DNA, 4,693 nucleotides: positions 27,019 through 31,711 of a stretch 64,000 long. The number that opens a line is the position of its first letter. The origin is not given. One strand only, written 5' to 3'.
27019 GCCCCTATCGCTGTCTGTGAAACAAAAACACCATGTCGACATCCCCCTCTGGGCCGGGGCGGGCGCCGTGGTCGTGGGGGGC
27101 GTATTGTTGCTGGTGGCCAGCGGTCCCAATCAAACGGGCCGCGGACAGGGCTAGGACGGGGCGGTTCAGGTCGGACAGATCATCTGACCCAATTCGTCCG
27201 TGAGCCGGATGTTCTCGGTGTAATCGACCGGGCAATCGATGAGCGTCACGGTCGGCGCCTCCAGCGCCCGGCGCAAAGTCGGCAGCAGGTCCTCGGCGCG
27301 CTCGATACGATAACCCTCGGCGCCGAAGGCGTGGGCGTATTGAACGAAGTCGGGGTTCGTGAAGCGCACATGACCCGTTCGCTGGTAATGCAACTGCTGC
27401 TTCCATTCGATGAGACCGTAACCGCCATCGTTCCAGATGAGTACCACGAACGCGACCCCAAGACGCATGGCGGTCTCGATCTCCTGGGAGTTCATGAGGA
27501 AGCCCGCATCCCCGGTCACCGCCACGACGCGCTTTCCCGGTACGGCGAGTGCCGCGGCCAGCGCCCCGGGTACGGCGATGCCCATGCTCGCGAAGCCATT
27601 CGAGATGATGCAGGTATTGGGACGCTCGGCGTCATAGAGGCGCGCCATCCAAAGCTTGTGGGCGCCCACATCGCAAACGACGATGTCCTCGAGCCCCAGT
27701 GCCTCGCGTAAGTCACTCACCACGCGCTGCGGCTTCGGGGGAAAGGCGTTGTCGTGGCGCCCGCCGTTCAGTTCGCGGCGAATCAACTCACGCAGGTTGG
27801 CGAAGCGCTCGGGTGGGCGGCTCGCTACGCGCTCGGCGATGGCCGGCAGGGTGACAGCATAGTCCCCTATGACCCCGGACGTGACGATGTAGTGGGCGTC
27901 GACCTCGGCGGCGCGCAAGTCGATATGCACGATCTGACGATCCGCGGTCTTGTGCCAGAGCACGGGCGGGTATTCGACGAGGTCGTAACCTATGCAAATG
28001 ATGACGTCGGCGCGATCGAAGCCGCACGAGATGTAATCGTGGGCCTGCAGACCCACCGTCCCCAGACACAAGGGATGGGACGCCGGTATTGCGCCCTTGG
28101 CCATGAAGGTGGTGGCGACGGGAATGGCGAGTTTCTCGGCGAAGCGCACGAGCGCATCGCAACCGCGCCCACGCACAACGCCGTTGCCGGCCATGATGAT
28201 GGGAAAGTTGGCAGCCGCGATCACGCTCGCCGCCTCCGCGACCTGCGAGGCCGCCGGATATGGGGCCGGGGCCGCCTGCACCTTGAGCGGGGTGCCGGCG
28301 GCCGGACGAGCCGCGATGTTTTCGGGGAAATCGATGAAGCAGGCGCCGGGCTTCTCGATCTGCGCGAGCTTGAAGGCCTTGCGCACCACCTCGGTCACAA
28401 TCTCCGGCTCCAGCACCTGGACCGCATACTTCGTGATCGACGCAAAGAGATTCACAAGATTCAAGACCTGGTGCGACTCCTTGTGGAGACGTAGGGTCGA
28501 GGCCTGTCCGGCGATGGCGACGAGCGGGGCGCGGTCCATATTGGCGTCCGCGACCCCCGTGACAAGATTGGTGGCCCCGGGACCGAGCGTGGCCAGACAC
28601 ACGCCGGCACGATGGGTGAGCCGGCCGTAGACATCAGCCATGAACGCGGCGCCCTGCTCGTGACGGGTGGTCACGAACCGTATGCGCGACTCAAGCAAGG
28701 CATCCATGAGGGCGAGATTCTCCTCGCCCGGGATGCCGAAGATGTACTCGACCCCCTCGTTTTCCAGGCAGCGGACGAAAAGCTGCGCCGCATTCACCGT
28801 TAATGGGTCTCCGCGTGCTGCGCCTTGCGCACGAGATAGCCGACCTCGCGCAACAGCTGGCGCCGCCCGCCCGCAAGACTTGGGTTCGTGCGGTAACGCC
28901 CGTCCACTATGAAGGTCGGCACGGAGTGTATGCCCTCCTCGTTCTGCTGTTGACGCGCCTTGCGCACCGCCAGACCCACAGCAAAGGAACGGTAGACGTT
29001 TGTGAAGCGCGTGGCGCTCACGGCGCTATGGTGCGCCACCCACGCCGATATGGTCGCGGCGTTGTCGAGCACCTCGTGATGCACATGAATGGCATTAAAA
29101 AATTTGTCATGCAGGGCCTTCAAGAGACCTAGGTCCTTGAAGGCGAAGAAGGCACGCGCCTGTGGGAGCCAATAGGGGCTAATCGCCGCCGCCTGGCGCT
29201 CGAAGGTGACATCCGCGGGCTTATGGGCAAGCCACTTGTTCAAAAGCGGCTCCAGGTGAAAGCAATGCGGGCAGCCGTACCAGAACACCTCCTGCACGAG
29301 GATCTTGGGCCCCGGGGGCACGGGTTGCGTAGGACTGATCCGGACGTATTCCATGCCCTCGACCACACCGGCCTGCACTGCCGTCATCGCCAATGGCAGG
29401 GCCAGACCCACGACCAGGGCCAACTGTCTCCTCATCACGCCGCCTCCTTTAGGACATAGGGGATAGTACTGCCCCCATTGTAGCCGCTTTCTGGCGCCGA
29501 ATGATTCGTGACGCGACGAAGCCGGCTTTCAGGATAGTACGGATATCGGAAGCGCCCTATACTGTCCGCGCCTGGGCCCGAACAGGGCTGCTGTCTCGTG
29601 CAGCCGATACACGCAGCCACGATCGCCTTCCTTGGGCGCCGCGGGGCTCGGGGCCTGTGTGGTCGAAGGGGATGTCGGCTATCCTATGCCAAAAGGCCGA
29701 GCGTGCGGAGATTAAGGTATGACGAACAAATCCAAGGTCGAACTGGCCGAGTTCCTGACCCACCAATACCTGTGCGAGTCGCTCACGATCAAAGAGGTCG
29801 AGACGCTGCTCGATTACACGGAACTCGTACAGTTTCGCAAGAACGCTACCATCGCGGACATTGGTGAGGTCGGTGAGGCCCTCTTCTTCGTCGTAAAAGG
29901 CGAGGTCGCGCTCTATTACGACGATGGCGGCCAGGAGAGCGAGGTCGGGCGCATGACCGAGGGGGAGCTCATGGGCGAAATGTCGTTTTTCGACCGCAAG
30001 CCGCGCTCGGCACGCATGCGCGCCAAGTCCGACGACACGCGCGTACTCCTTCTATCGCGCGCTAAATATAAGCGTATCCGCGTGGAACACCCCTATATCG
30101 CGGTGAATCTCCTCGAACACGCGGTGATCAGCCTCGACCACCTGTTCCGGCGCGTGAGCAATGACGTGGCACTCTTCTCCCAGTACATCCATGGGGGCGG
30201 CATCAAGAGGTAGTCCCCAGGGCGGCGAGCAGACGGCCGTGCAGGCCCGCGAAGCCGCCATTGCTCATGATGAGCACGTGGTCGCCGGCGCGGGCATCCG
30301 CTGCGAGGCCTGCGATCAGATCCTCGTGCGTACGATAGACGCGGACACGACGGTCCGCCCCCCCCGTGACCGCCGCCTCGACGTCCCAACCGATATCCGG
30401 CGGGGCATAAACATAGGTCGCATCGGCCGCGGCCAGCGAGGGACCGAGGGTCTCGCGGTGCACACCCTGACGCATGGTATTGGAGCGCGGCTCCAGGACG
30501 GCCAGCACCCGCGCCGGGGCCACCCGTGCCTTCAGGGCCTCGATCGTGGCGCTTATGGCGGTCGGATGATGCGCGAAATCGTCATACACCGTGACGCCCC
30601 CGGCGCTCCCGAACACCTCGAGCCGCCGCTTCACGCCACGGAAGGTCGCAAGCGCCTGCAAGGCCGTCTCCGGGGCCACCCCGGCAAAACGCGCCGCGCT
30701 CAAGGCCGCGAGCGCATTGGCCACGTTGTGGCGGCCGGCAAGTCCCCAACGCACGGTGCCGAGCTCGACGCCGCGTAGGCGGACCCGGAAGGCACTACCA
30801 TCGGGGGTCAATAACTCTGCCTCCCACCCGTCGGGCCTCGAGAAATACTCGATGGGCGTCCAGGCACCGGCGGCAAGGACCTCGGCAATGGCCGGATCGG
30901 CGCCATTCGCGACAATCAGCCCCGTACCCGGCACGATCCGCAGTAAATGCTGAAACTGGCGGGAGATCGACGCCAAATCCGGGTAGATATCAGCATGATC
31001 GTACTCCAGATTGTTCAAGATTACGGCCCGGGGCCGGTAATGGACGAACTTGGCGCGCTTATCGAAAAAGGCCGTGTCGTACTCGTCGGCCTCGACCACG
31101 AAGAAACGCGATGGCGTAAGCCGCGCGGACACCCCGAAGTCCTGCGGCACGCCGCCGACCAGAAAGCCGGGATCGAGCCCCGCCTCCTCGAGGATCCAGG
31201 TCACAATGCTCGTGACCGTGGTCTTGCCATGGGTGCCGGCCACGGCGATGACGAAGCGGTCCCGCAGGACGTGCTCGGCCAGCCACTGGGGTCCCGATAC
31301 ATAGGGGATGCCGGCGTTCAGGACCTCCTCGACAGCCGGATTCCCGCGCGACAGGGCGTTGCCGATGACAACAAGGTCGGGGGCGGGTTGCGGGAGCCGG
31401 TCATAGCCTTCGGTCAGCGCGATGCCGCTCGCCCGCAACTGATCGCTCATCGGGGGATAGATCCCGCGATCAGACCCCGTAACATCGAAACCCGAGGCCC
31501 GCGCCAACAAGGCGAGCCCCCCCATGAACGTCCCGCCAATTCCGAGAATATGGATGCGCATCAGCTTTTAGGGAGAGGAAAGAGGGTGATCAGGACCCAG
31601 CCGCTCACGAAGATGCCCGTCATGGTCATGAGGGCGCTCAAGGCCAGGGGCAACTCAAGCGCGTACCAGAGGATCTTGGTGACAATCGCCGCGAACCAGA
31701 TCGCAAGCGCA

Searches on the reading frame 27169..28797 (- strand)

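Call 62: search_protein_families(library=pfam, proteins=[window:27169-28797:-], max_evalue=0.0001)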
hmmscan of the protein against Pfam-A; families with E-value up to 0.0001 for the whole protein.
window:27169-28797:- (543 aa): 3 families
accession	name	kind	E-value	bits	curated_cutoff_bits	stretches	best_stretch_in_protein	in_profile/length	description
PF02775.26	TPP_enzyme_C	-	1.4e-43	148.7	21.9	1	376-522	1-151/151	Thiamine pyrophosphate enzyme, C-terminal TPP binding domain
PF02776.23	TPP_enzyme_N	-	9.9e-39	132.2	26.8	1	1-112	1-114/119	Thiamine pyrophosphate enzyme, N-terminal TPP binding domain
PF00205.28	TPP_enzyme_M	-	5.5e-32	110.8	30.4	1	186-319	1-136/137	Thiamine pyrophosphate enzyme, central domain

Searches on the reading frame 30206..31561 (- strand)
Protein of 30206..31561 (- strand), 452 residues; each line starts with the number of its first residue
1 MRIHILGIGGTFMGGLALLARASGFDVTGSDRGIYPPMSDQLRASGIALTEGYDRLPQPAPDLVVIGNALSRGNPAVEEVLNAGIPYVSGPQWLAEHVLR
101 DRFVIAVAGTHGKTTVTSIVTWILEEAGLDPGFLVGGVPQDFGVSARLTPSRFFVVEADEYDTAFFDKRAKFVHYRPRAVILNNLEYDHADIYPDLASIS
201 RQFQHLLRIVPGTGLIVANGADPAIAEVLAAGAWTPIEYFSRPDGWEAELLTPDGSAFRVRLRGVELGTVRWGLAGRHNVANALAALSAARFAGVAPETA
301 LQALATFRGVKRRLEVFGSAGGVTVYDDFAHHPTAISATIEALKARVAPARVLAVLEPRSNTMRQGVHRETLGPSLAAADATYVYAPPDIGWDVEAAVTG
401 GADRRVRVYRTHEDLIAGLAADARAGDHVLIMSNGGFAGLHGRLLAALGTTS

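Call 62: search_protein_families(library=pfam, proteins=[window:30206-31561:-], max_evalue=0.0001)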
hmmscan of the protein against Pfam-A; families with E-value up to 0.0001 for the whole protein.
window:30206-31561:- (452 aa): 3 families
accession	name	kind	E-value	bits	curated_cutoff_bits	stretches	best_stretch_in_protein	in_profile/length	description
PF01225.30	Mur_ligase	-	2.8e-19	69.7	21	1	2-100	1-93/95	Mur ligase family, catalytic domain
PF08245.18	Mur_ligase_M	-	5.4e-19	69.4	24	1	107-290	1-200/200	Mur ligase middle domain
PF02875.26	Mur_ligase_C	-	2.4e-18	67.6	28.4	1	312-435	1-127/127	Mur ligase, glutamate ligase domain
